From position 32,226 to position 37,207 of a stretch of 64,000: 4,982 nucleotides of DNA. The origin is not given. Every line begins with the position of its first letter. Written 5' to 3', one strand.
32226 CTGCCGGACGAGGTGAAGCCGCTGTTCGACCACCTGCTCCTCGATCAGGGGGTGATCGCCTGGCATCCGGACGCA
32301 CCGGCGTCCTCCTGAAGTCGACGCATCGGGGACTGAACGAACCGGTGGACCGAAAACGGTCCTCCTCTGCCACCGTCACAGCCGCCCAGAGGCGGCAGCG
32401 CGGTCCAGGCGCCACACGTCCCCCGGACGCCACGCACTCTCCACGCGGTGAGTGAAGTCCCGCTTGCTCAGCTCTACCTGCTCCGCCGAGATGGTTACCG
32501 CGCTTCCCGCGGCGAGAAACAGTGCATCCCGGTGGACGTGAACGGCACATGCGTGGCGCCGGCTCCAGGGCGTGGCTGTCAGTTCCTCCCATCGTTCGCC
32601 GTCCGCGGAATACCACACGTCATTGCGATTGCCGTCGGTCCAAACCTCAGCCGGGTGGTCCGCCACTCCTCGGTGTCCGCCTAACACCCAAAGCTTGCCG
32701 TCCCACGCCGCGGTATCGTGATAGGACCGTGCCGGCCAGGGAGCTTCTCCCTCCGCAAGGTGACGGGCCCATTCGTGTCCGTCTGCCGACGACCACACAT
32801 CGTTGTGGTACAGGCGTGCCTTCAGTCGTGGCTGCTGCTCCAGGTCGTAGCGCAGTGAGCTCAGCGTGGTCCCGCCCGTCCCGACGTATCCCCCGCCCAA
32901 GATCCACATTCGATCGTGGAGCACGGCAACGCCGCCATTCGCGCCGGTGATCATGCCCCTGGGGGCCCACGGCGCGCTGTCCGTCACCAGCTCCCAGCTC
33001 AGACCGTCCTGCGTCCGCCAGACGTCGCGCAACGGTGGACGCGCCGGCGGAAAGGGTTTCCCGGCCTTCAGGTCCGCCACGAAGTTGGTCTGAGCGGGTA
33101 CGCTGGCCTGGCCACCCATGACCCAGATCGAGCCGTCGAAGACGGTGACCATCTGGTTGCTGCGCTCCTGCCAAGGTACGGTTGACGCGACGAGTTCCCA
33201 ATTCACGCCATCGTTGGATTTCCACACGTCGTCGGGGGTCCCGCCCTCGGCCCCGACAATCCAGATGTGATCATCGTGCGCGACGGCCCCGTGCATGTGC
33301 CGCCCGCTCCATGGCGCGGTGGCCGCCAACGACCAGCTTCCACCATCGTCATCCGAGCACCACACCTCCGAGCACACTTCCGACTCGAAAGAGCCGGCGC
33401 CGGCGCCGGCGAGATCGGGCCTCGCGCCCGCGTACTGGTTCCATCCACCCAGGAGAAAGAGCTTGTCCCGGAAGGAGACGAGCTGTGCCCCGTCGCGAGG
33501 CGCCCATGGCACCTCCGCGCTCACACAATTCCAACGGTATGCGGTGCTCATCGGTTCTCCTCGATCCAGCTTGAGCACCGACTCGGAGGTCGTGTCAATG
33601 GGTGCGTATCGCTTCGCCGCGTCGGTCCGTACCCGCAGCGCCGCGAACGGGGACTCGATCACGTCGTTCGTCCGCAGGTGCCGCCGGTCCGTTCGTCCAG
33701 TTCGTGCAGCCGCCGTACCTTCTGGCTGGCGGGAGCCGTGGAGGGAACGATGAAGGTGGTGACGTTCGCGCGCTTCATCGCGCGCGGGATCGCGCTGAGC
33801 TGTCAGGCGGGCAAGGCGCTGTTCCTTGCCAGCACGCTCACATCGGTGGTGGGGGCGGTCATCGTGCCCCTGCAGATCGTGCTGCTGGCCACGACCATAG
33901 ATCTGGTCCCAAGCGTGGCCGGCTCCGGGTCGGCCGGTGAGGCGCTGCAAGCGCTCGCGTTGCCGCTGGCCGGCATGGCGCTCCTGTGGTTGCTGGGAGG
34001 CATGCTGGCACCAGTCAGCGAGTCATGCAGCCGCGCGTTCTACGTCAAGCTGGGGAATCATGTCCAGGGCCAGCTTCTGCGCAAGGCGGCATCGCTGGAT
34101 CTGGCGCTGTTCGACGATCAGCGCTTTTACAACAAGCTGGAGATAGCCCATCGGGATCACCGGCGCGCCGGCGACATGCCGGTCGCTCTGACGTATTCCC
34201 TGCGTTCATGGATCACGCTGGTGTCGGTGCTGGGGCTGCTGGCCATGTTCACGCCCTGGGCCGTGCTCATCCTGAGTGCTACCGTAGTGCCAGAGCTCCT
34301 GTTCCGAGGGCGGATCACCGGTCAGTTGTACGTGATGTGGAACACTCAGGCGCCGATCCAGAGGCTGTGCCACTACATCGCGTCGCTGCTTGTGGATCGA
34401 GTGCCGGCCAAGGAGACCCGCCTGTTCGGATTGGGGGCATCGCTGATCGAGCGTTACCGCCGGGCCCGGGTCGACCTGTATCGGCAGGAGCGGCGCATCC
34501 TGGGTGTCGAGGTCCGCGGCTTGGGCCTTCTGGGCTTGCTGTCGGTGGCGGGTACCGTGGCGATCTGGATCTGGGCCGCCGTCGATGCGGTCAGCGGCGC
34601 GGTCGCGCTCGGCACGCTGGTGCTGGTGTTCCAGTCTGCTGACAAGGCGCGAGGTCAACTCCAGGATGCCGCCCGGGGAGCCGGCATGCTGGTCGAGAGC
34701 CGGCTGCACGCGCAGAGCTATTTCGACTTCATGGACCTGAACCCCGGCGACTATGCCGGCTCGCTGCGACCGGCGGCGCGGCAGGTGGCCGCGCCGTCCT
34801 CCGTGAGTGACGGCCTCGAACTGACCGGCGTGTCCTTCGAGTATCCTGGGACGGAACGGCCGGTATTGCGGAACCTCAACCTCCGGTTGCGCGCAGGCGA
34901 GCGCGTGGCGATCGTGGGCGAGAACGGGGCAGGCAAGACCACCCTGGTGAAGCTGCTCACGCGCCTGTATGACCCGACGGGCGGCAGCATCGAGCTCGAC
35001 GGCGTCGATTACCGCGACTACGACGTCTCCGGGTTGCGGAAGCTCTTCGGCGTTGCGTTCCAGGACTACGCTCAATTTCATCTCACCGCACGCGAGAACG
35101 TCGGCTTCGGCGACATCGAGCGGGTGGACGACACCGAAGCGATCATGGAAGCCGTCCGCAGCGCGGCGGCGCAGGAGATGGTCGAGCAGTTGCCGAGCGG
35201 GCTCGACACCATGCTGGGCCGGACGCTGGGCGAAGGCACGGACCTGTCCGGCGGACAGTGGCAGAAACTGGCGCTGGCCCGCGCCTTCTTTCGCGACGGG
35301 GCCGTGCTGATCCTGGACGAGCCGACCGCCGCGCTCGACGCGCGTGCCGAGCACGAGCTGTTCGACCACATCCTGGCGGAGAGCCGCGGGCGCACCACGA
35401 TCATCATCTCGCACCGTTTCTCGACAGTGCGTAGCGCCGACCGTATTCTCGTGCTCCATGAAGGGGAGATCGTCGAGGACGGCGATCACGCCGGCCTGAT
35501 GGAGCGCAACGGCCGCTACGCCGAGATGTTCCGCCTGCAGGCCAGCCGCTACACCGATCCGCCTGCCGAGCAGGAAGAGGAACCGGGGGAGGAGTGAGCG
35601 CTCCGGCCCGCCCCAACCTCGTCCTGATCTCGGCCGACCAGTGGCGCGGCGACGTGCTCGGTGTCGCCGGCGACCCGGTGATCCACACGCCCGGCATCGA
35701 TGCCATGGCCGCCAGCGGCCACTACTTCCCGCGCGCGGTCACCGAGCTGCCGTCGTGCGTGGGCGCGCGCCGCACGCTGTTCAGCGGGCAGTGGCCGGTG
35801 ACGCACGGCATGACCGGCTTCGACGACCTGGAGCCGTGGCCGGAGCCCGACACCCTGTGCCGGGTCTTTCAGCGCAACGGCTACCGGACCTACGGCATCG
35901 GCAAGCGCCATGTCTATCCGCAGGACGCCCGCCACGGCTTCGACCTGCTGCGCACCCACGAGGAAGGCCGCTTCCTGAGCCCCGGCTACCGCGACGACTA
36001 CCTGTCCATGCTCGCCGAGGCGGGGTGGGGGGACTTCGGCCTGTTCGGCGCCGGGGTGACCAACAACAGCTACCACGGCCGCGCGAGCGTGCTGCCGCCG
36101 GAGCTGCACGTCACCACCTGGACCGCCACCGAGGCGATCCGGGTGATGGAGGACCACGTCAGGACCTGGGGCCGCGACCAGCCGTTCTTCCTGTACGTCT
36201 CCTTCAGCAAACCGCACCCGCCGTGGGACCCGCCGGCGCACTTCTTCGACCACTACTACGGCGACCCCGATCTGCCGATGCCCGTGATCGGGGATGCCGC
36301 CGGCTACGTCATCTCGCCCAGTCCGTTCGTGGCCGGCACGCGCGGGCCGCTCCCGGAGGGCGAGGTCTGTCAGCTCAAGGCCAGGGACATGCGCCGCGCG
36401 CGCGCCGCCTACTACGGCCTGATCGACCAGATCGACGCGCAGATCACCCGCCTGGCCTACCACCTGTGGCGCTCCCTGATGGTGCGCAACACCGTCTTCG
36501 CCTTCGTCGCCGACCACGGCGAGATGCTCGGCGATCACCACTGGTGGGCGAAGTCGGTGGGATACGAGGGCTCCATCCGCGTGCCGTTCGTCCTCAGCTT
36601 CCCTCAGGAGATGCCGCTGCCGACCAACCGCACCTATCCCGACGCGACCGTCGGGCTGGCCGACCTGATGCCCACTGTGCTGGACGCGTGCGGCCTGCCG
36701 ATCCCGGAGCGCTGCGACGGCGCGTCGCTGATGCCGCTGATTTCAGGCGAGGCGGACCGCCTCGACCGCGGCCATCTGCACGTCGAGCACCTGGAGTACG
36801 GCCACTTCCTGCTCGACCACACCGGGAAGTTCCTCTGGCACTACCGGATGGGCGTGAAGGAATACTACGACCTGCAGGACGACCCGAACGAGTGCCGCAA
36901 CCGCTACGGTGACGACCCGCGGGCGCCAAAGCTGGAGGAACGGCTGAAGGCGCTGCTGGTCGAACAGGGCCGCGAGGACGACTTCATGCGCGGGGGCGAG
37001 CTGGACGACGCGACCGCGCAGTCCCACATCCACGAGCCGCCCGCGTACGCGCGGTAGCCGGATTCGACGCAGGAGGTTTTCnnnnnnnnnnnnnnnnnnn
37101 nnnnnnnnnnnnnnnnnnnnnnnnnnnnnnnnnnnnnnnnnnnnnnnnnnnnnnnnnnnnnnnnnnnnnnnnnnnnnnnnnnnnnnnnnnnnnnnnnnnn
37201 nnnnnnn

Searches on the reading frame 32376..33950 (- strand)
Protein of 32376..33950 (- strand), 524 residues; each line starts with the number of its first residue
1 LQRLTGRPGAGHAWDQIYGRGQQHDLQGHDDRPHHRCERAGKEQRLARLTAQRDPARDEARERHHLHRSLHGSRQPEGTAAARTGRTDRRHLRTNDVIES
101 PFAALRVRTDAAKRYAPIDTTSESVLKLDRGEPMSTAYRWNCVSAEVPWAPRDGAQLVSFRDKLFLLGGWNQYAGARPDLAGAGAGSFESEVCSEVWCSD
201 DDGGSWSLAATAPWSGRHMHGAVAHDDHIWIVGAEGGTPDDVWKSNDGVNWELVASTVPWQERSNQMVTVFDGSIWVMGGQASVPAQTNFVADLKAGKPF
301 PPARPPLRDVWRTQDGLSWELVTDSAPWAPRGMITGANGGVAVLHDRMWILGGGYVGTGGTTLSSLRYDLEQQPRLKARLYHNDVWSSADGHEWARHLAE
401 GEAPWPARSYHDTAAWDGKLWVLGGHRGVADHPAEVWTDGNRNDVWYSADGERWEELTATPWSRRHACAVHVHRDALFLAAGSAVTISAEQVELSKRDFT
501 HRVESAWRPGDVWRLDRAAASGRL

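Call 11: search_protein_families(library=pfam, proteins=[window:32376-33950:-], max_evalue=0.001)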
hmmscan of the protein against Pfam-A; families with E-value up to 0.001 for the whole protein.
window:32376-33950:- (524 aa): 5 families
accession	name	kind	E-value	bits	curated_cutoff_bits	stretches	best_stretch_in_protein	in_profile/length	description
PF24681.1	Kelch_KLHDC2_KLHL20_DRC7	-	6e-13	49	50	2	138-280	89-221/221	KLHDC2/KLHL20/DRC7 Kelch-repeats domain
PF01344.31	Kelch_1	-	3.2e-12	46.2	20.1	0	407-428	1-22/46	Kelch motif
PF13964.12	Kelch_6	-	9e-10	38.6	25.3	0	408-457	2-43/50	Kelch motif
PF24981.1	Beta-prop_ATRN-LZTR1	-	0.00013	21.7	50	0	138-221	25-94/289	Attractin/LZTR1 beta-propeller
PF24996.1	NANM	-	0.00029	20.2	45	0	403-482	49-124/350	N-acetylneuraminate epimerase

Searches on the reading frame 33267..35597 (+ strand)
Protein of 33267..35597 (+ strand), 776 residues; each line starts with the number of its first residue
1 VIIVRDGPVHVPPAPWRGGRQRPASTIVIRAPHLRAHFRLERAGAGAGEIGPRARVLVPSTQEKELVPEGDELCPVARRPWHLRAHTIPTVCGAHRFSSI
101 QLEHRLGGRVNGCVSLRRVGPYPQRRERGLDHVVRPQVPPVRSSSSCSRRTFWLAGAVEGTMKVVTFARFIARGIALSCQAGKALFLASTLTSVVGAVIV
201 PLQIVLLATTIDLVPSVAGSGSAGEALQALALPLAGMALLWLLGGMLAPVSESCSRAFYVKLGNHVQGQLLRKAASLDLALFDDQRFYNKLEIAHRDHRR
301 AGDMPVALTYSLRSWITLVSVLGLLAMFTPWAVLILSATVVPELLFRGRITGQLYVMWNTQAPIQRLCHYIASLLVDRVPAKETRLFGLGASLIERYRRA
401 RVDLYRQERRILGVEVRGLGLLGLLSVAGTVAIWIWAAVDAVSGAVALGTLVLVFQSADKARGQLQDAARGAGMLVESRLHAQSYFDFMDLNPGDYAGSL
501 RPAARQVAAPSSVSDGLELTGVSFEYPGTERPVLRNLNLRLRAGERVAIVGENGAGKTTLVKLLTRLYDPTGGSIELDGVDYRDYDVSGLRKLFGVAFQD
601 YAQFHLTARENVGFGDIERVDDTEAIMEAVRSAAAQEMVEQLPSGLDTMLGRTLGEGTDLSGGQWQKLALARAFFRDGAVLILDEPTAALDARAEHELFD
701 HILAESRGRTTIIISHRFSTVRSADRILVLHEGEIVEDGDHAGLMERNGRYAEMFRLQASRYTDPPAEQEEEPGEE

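Call 11: search_protein_families(library=pfam, proteins=[window:33267-35597:+], max_evalue=0.001)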
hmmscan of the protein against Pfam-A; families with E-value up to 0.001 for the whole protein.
window:33267-35597:+ (776 aa): 3 families
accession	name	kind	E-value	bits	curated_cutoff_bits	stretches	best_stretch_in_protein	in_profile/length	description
PF00005.33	ABC_tran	-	5e-32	111.8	25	1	534-688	1-137/137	ABC transporter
PF13304.12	AAA_21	-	1.1e-07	32.6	27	0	548-579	3-51/304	AAA domain, putative AbiEii toxin, Type IV TA system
PF02463.25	SMC_N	-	1.1e-05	25.4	40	0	659-729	136-210/220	RecF/RecN/SMC N terminal domain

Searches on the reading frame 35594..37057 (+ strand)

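Call 11: search_protein_families(library=pfam, proteins=[window:35594-37057:+], max_evalue=0.001)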
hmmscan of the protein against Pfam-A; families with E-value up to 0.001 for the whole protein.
window:35594-37057:+ (487 aa): 2 families
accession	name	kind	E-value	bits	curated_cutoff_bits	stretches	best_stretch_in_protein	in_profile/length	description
PF00884.28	Sulfatase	-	7.4e-38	131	25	1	7-367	1-300/301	Sulfatase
PF16347.10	SGSH_C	-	4e-18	66.5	29.3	1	313-457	1-150/154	N-sulphoglucosamine sulphohydrolase, C-terminal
